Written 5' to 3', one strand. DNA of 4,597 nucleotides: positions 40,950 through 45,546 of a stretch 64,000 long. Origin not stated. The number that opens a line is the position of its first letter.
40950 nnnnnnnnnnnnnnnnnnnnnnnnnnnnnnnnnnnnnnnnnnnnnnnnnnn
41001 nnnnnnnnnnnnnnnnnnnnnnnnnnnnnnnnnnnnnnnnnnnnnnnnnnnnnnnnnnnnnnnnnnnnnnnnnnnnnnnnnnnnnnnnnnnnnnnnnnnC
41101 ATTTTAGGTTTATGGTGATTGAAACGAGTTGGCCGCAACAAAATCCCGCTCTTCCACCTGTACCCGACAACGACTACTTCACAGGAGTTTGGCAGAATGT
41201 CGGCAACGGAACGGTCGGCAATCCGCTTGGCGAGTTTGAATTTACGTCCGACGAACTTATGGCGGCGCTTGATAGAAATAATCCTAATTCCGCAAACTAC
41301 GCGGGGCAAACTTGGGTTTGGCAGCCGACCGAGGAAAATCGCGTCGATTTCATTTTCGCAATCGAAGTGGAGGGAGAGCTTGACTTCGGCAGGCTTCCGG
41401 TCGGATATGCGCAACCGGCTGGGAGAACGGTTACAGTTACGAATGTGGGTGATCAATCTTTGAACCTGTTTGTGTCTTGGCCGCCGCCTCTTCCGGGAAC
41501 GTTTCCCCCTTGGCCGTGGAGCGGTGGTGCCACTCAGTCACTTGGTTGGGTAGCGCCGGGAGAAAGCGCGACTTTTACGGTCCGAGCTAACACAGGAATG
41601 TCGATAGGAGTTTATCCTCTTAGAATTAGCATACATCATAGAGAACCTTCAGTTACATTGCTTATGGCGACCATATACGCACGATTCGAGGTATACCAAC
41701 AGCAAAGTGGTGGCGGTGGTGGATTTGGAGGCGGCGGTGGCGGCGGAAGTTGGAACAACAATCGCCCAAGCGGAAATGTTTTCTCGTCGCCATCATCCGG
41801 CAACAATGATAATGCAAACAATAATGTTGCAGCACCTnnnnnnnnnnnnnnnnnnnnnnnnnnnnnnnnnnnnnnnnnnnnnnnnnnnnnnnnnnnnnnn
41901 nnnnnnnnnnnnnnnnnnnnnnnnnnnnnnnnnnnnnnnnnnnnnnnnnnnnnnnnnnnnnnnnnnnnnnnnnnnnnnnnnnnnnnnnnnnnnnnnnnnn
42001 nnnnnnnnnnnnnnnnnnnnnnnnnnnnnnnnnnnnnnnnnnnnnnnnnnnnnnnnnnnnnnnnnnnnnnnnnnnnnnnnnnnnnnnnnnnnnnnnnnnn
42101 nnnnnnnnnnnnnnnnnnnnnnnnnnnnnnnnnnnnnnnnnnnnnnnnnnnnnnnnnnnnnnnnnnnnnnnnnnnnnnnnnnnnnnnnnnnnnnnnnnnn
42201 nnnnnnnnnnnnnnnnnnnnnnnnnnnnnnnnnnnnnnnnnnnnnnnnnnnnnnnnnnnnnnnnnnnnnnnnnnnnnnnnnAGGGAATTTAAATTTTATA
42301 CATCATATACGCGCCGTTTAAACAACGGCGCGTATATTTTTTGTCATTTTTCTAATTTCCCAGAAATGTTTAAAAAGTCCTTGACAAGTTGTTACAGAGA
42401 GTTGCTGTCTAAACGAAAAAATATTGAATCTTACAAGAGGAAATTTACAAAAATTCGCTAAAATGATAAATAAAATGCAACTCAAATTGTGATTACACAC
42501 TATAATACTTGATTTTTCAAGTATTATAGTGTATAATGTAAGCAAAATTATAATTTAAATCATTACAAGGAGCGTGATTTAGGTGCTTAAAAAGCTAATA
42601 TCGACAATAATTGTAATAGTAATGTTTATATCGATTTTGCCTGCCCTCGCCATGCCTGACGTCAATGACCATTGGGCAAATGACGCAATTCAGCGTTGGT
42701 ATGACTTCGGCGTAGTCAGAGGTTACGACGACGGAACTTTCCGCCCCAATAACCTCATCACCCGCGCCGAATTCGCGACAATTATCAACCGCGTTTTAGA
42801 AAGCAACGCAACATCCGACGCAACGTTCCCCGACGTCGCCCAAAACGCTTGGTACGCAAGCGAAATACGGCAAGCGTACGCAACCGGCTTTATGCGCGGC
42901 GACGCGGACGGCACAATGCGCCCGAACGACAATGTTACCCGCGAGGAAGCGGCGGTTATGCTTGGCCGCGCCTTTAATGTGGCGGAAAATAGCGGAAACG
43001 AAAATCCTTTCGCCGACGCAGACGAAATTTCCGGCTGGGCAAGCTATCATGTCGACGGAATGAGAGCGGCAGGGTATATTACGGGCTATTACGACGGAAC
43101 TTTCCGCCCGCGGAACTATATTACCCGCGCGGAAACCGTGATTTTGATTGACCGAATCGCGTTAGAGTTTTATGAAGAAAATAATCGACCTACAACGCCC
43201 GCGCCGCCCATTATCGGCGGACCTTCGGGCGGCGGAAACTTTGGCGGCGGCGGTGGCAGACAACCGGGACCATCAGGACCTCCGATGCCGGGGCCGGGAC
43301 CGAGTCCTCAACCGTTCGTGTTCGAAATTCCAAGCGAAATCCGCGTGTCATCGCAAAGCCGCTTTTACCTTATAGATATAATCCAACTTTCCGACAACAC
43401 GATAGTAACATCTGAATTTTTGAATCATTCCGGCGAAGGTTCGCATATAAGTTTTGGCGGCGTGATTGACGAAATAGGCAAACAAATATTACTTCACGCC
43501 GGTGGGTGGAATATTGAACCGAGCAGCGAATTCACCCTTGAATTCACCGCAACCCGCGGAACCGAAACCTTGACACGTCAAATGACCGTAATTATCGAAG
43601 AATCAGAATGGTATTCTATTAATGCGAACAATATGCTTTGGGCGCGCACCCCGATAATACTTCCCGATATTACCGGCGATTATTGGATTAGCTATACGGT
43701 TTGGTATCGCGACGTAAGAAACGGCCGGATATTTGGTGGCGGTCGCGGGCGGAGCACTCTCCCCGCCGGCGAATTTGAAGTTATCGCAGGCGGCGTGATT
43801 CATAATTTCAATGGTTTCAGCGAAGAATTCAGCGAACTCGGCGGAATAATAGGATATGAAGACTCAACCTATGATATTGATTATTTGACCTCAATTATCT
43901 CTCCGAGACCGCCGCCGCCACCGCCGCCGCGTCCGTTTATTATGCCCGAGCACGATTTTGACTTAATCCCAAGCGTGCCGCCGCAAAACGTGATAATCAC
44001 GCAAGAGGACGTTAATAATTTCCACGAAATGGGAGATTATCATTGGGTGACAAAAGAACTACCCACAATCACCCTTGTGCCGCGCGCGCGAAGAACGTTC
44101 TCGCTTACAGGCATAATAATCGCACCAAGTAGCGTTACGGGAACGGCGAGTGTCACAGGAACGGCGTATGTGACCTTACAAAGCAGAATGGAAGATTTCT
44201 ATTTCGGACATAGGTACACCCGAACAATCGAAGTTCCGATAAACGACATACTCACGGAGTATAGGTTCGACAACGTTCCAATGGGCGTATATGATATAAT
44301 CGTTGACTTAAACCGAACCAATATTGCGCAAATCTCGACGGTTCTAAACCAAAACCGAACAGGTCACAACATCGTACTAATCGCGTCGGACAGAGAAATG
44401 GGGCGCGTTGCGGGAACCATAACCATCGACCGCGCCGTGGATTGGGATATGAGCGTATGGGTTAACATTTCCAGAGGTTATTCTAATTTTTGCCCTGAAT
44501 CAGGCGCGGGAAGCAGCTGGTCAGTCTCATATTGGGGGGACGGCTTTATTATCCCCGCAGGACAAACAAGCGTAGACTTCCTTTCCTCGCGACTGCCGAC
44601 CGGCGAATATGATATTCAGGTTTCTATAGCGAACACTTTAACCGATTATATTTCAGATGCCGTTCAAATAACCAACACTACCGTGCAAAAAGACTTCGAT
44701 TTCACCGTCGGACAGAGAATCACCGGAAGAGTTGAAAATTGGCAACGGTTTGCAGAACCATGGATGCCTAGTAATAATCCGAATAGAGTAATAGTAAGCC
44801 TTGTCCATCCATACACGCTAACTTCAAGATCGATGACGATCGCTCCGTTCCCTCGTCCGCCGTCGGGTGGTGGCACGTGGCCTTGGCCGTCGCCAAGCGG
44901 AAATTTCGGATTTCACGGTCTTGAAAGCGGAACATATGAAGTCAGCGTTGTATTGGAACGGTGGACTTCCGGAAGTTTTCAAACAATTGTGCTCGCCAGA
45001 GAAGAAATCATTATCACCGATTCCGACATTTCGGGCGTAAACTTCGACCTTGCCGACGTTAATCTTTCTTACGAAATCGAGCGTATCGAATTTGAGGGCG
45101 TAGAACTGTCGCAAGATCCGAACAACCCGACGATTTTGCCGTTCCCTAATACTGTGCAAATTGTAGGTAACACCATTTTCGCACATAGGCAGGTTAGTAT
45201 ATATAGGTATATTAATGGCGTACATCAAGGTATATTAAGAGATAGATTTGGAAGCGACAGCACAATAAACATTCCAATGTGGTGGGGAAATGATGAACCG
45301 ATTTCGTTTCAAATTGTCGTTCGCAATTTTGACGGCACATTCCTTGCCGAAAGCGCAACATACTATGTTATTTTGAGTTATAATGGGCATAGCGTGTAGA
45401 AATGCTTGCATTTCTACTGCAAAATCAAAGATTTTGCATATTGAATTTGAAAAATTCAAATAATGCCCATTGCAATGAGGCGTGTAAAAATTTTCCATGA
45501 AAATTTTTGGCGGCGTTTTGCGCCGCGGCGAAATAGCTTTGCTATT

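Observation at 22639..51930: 29-kb island of giant secreted proteins assembled from a shared domain toolkit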

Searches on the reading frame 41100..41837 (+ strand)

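Call 61: search_protein_families(library=pfam, proteins=[window:41100-41837:+], max_evalue=1)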
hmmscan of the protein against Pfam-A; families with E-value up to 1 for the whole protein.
window:41100-41837:+ (246 aa): 2 families
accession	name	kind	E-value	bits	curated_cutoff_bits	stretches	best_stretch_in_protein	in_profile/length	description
PF22544.2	HYDIN_VesB_CFA65-like_Ig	-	0.064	13.9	25.5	1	90-165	5-72/100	HYDIN/CFA65/VesB-like, Ig-like domain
PF23643.1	TRAPPC13_C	-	0.25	11.9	27.9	1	107-162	10-60/95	Trafficking protein particle complex subunit 13, C-terminal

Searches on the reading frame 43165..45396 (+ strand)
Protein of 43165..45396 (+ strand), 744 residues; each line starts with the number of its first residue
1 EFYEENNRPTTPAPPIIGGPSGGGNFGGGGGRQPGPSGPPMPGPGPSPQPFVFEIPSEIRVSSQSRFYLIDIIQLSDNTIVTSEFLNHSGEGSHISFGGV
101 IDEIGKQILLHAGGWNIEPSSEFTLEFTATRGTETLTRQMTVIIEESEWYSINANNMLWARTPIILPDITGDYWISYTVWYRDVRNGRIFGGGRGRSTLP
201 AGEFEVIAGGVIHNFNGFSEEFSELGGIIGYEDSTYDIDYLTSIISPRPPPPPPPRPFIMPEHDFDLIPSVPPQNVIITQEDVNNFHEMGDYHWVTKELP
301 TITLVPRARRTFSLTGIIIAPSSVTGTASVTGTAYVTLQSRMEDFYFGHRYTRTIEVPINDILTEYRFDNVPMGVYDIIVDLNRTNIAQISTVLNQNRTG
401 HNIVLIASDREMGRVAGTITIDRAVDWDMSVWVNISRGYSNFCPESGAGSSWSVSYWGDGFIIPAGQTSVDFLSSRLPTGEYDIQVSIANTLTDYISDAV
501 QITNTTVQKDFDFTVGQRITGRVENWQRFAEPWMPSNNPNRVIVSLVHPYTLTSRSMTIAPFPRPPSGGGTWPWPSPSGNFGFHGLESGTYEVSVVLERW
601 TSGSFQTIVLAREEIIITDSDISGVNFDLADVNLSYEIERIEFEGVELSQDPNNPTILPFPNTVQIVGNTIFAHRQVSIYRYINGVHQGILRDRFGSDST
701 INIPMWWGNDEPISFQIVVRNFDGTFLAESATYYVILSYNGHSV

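Call 61: search_protein_families(library=pfam, proteins=[window:43165-45396:+], max_evalue=1)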
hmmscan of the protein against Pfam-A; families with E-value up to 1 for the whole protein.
window:43165-45396:+ (744 aa): 3 families
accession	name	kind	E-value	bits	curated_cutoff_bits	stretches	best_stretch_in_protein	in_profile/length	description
PF13620.12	CarboxypepD_reg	-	0.0011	19.6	32.3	0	577-611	36-70/82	Carboxypeptidase regulatory-like domain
PF17210.9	SdrD_B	-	0.028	15.1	29.7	0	578-635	47-100/112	SdrD B-like domain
PF16967.11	TcfC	-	0.14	12.2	29.4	0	464-490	30-54/68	E-set like domain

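Call 84: search_solved_structures(query=window:43165-45396:+, max_evalue=1)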
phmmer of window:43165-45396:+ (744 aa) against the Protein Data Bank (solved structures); distinct sequences matched with E-value up to 1: 1.
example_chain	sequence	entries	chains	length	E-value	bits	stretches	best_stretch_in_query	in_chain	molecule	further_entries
6o28_A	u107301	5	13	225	0.66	11.1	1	442-469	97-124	4493 Fab heavy chain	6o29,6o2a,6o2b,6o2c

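Call 85: search_protein_families(library=ncbifam, proteins=[window:43165-45396:+], max_evalue=1)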
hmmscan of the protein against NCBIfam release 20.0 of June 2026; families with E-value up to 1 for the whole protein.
window:43165-45396:+ (744 aa): 0 families
